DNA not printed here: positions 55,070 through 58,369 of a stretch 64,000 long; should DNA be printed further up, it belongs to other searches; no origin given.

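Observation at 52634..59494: lexA-headed operon encoding a catalytically dead SbcD/SbcC-like pair plus TPR, membrane and methyltransferase proteins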

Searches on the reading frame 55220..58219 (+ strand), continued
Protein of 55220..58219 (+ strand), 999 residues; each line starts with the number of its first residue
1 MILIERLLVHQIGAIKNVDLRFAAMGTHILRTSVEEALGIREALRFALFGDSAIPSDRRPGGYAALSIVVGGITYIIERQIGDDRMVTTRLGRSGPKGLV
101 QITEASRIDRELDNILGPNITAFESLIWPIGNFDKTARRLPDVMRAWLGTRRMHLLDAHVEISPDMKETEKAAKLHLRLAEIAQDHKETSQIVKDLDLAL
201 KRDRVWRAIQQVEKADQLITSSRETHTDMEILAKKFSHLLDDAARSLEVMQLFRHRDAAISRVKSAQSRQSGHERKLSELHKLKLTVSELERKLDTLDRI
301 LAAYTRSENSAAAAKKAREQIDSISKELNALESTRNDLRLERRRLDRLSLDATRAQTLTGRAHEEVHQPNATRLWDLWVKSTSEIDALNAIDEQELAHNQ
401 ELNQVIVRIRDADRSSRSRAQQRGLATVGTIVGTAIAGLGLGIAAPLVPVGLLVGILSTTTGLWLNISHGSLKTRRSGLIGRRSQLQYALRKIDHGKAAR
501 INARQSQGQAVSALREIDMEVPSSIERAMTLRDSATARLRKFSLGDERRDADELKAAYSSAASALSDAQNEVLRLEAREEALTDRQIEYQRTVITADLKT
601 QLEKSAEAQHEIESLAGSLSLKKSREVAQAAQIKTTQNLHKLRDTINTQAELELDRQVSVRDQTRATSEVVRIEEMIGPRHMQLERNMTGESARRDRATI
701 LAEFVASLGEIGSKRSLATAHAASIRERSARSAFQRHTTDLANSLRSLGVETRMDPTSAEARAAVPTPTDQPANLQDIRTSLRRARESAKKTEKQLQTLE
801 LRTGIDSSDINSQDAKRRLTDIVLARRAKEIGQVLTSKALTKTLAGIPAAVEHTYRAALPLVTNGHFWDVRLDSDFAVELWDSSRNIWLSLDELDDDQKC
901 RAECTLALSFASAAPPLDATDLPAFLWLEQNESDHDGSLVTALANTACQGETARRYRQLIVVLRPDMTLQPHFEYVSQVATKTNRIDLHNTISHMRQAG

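Call 64: find_encoding_contigs(protein=P0017, flank=10000, max_places=2)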
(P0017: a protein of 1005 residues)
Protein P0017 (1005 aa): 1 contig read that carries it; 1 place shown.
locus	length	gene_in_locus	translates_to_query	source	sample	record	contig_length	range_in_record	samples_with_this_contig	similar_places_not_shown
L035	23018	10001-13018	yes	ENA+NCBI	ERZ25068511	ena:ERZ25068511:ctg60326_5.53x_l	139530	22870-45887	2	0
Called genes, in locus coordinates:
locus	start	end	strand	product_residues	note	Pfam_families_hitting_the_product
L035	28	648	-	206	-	PF26887:Phage_T4_End_IV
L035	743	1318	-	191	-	PF03473:MOSC (weak)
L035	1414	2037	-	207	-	PF00160:Pro_isomerase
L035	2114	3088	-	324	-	PF01156:IU_nuc_hydro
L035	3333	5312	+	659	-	PF00723:Glyco_hydro_15, PF22422:MGH1-like_GH (weak)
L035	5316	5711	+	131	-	PF04126:Cyclophil_like, PF18050:Cyclophil_like2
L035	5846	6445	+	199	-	PF01726:LexA_DNA_bind, PF12802:MarR_2 (faint), PF13412:HTH_24 (faint), PF00717:Peptidase_S24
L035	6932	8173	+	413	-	PF00817:IMS, PF11798:IMS_HHH (weak), PF11799:IMS_C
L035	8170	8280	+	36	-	-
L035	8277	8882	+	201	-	PF13566:DUF4130 (weak)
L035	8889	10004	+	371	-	-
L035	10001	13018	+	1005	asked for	-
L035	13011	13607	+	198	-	-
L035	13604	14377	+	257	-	PF13489:Methyltransf_23 (faint), PF13847:Methyltransf_31, PF08241:Methyltransf_11, PF08242:Methyltransf_12, PF13649:Methyltransf_25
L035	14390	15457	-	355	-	PF00583:Acetyltransf_1, PF13508:Acetyltransf_7 (weak)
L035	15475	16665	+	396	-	PF00155:Aminotran_1_2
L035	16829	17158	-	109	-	PF06153:CdAMP_rec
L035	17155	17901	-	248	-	PF02223:Thymidylate_kin, PF13521:AAA_28 (weak)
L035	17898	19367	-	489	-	PF19568:Spore_III_AA, PF13401:AAA_22 (faint), PF13604:AAA_30 (weak), PF20720:nSTAND3 (faint), PF00004:AAA (weak), PF03266:NTPase_1 (faint), PF13238:AAA_18 (faint), PF25516:PTPase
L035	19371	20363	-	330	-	-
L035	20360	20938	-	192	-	PF01174:SNO, PF07685:GATase_3 (weak)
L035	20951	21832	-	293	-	PF01680:SOR_SNZ, PF05690:ThiG (weak)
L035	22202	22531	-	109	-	-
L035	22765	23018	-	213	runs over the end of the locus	PF04263:TPK_catalytic, PF04265:TPK_B1_binding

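Call 65: find_encoding_contigs(protein=P0019, flank=10000, max_places=2)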
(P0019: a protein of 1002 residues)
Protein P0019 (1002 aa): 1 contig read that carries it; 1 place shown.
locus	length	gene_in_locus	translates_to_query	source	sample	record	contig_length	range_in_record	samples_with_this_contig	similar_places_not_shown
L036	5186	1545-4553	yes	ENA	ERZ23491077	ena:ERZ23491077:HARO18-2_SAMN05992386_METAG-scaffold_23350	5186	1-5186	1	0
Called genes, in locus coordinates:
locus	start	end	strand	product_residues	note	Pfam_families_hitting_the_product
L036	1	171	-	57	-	?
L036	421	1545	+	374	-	-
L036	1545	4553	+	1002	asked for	-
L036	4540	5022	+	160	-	-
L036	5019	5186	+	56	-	?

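Call 73: find_encoding_contigs(protein=P0046, flank=7000, max_places=2)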
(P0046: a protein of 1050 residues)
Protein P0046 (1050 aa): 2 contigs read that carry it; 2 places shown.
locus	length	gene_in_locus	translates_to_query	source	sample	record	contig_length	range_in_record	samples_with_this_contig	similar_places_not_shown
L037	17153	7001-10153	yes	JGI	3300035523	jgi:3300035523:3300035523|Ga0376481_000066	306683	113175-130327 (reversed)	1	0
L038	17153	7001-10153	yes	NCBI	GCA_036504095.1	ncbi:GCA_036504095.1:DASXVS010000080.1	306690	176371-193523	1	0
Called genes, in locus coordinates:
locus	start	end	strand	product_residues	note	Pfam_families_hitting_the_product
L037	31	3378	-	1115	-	PF01074:Glyco_hydro_38N, PF09261:Alpha-mann_mid, PF07748:Glyco_hydro_38C, PF17677:Glyco_hydro38C2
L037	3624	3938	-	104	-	PF03330:DPBB_1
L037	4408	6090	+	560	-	PF01019:G_glu_transpept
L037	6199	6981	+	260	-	PF09674:DUF2400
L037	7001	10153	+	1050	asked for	PF02463:SMC_N, PF13304:AAA_21 (faint), PF13476:AAA_23, PF13558:SbcC_Walker_B (faint)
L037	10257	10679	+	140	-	-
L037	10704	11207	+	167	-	PF13302:Acetyltransf_3, PF13420:Acetyltransf_4, PF00583:Acetyltransf_1, PF13508:Acetyltransf_7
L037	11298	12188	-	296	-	PF12706:Lactamase_B_2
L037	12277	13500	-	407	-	PF07690:MFS_1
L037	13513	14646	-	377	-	PF01208:URO-D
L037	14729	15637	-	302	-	PF04072:LCM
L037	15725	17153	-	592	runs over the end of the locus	PF07973:tRNA_SAD, PF00587:tRNA-synt_2b, PF03129:HGTP_anticodon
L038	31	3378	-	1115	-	PF01074:Glyco_hydro_38N, PF09261:Alpha-mann_mid, PF07748:Glyco_hydro_38C, PF17677:Glyco_hydro38C2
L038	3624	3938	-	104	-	PF03330:DPBB_1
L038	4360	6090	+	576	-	PF01019:G_glu_transpept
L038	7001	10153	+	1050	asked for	PF02463:SMC_N, PF13304:AAA_21 (faint), PF13476:AAA_23, PF13558:SbcC_Walker_B (faint)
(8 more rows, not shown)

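Call 74: find_encoding_contigs(protein=P0040, flank=7000, max_places=2)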
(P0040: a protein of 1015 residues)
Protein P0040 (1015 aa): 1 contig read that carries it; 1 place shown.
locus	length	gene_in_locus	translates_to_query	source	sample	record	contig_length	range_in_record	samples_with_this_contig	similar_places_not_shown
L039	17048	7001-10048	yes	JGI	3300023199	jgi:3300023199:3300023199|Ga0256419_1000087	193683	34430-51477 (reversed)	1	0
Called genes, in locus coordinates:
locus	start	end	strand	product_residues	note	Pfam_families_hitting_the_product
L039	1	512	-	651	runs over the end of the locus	PF07973:tRNA_SAD, PF00587:tRNA-synt_2b, PF03129:HGTP_anticodon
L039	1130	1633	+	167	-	PF14347:DUF4399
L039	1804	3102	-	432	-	PF00464:SHMT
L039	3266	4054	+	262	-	PF02527:GidB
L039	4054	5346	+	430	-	PF04203:Sortase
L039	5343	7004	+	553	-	PF12390:Se-cys_synth_N, PF03841:SelA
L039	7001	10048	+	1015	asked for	PF02463:SMC_N (faint), PF13476:AAA_23 (weak), PF13514:AAA_27 (weak), PF13558:SbcC_Walker_B (faint)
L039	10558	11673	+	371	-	PF07732:Cu-oxidase_3, PF07731:Cu-oxidase_2 (faint)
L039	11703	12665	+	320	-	-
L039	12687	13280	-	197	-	-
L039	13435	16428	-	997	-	PF05729:NACHT, PF03781:FGE-sulfatase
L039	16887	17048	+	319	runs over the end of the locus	-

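Call 75: find_encoding_contigs(protein=P0033, flank=7000, max_places=2)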
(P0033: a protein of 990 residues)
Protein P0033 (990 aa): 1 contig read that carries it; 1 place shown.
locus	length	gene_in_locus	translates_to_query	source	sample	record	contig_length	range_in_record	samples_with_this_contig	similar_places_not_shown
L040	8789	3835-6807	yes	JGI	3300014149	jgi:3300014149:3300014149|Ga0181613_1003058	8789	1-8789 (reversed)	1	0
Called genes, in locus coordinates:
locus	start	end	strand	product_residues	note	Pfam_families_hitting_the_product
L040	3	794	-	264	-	?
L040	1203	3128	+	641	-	PF13231:PMT_2, PF02366:PMT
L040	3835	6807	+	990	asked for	PF13476:AAA_23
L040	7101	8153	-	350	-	PF25989:YknX_C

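Call 78: search_dna_similar(query=P0037, collection=plasmids, mode=protein, max_rows=25, max_evalue=0.001)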
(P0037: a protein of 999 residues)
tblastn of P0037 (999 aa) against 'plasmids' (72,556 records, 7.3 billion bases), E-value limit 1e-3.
Records with a match: 7; places in all: 7; records where one place covers at least 80% of the query: 0.
Best place of each record, by identity: <60% 7.
By first word of the organism name: Salinigranum 1; Pontibacillus 1; Natribaculum 1; Natrinema 1; Thermus 1; Euzebya 1; Haloferax 1.
By predicted mobility (MOB-suite, as given by PLSDB): non-mobilizable 7.
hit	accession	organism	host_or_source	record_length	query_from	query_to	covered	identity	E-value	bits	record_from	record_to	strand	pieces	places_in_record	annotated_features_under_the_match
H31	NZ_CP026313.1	Salinigranum rubrum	cell culture,marine solar saltern brine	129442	2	178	18%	30.4%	1e-10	74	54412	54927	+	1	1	AAA family ATPase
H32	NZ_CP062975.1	Pontibacillus sp. ALD_SL1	mangrove mud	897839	2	167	17%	27.1%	2e-8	67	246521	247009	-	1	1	SMC family ATPase | metallophosphoesterase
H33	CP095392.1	Natribaculum breve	cell culture,saline soil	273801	26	179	15%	28.8%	2e-6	60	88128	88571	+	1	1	record has no annotation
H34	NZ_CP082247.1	Natrinema sp. SYSU A 869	cell culture,salt lake sediment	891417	2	179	18%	24.7%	2e-5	57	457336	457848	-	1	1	AAA family ATPase | DNA repair exonuclease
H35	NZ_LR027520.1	Thermus thermophilus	-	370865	28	172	15%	29.9%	8e-6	58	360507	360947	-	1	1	SMC family ATPase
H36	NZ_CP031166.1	Euzebya pacifica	-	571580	28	179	15%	26.1%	8e-4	51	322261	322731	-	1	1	SMC family ATPase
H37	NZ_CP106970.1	Haloferax alexandrinus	-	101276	24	178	16%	25.3%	1e-4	54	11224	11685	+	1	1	AAA family ATPase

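Call 79: get_annotated_region(hit=H32, flank=4500)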
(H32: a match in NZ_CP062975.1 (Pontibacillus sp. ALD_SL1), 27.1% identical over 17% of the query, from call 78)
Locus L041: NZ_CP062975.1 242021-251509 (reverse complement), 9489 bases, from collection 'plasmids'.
description: Pontibacillus sp. ALD_SL1 plasmid unnamed, complete sequence
organism: Pontibacillus sp. ALD_SL1 (NCBI taxid 2777185)
taxonomy: Bacteria; Bacillota; Bacilli; Bacillales; Bacillaceae; Pontibacillus; Pontibacillus sp. ALD SL1
host: -; source: mangrove mud; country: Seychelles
typing (MOB-suite, as given by PLSDB): non-mobilizable
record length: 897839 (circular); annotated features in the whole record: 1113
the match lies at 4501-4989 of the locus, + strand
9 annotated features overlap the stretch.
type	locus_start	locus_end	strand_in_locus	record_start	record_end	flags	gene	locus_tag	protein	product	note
CDS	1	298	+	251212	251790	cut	-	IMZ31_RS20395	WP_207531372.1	hypothetical protein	-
CDS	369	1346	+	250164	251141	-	-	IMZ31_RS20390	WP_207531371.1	DNA double-strand break repair nuclease NurA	-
CDS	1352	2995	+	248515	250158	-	-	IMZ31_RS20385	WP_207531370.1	ATP-binding protein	-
CDS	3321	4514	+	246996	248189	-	-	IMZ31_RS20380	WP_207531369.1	metallophosphoesterase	-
CDS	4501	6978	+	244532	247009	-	-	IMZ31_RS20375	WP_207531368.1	SMC family ATPase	-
CDS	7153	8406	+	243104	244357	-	murA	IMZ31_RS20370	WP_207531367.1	UDP-N-acetylglucosamine 1-carboxyvinyltransferase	GO:0009252 - peptidoglycan biosynthetic process [Evidence IEA]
CDS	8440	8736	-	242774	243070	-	-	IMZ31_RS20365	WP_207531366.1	hypothetical protein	-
CDS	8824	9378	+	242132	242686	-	-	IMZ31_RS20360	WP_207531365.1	thymidine kinase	-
CDS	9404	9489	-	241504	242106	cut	-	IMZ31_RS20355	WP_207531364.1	HD domain-containing phosphohydrolase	-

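Call 85: search_protein_families(library=padloc, proteins=[window:55220-58219:+, P0037, L031:408-1595:+], max_evalue=0.01)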
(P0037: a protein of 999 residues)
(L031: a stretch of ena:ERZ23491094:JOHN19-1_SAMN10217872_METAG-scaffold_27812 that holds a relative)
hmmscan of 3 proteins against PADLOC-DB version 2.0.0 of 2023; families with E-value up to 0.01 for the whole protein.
window:55220-58219:+ (999 aa): 1 family
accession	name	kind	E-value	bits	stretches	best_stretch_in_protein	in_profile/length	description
PDLC02711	PbeC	-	0.0033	13.9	1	269-343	219-295/646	PbeC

P0037 (999 aa): 17 families
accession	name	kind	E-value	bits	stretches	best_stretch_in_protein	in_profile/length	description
PDLC03859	LmuB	-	8.5e-23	79.4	2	483-987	191-593/611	-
PDLC03865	LmuB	-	1.6e-14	51.1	2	481-675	634-815/1007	-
PDLC03863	LmuB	-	2.7e-08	31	1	566-680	173-283/610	-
PDLC02335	AbiLi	-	1.5e-06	25.5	1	850-986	154-243/326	AbiLi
PDLC02980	AriA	-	2.5e-05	22.4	1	916-977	243-301/304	-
PDLC00102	GajA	-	3.9e-05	20.3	1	3-51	2-49/532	AAA ATPase domain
PDLC00098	GajA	-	9.1e-05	19.4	1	3-52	2-50/534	AAA ATPase domain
PDLC03868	LmuB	-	0.0006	16.2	0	4-45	6-48/1035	-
PDLC00078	GajA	-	0.00061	16.6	1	3-62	2-59/580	AAA ATPase domain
PDLC04140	mad8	-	0.00063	17.4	0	14-226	16-167/314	mads_8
PDLC03864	LmuB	-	0.00072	16.2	1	719-973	408-632/657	-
PDLC04895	PDC-S06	-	0.001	15.6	1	902-975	560-629/784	-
PDLC03862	LmuB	-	0.0016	14.8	1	768-941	402-565/643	-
PDLC04889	PDC-S06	-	0.0021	14.6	1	919-967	425-472/693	-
PDLC02663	DndD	-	0.0025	14.7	1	29-55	37-63/675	DndD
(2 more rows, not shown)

L031:408-1595:+ (395 aa): 0 families

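Call 97: fold_search(model_id=the predicted structure, library=pdb)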
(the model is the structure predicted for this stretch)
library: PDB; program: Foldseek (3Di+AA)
matches with E <= 10: 669; with E <= 0.001: 0
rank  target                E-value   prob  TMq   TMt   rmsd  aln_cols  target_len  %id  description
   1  9gm6_B                1.9e-02  0.11  0.07  0.06  78.4      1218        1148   13  MukBEF in a nucleotide-bound state with open neck gate (heads core) (released 2025-03-26)
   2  7zr1_C                4.8e-02  0.13  0.07  0.09  99.9       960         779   11  Chaetomium thermophilum Mre11-Rad50-Nbs1 complex bound to ATPyS (composite structure) (released 2023-01-11)
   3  9eio_A                5.1e-02  0.44  0.07  0.18  40.4       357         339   13  Cryo-EM structure of the mutant KCa2.2_F244S channel (released 2025-04-23)
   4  9e5c_1t               6.0e-02  0.14  0.08  0.06  88.4       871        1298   12  Cryo-EM structure of 96 nm repeat of microtubule doublet from T. brucei flagellum (released 2025-03-12)
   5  9vub_C                6.3e-02  0.51  0.08  0.19  39.8       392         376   10  channel C complex with 3 (released 2026-03-11)
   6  7zr1_D                6.7e-02  0.12  0.08  0.10  101.3       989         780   13  Chaetomium thermophilum Mre11-Rad50-Nbs1 complex bound to ATPyS (composite structure) (released 2023-01-11)
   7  9gm6_A                6.7e-02  0.06  0.07  0.06  68.2      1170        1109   13  MukBEF in a nucleotide-bound state with open neck gate (heads core) (released 2025-03-26)
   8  6yvu_B                7.5e-02  0.09  0.08  0.07  119.9      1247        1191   12  Condensin complex from S.cerevisiae ATP-free apo non-engaged state (released 2020-07-15)
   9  3qkr_A                9.8e-02  0.80  0.06  0.25  19.2       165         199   15  Mre11 Rad50 binding domain bound to Rad50 (released 2011-03-30)
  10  9o85_A                1.1e-01  0.33  0.07  0.17  41.2       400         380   13  Cryo-EM structure of KCa2.2_I/calmodulin channel in complex with rimtuzalcap (released 2025-06-18)
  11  6cnm_A                1.2e-01  0.33  0.08  0.20  42.8       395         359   12  Cryo-EM structure of the human SK4/calmodulin channel complex (released 2018-05-02)
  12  5ew5_A                1.4e-01  1.00  0.11  0.22   7.0       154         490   16  Crystal Structure of Colicin E9 In Complex with Its Immunity Protein Im9 (released 2016-07-20)
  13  9vub_A                1.4e-01  0.35  0.08  0.18  40.0       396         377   11  channel C complex with 3 (released 2026-03-11)
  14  1ii8_A                1.7e-01  0.80  0.07  0.27  19.5       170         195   14  Crystal structure of the P. furiosus Rad50 ATPase domain (released 2001-05-30)
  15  4bne_A                1.7e-01  0.44  0.09  0.24  33.6       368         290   10  Pacsin2 Interacts with Membranes and Actin-Filaments (released 2014-05-14)
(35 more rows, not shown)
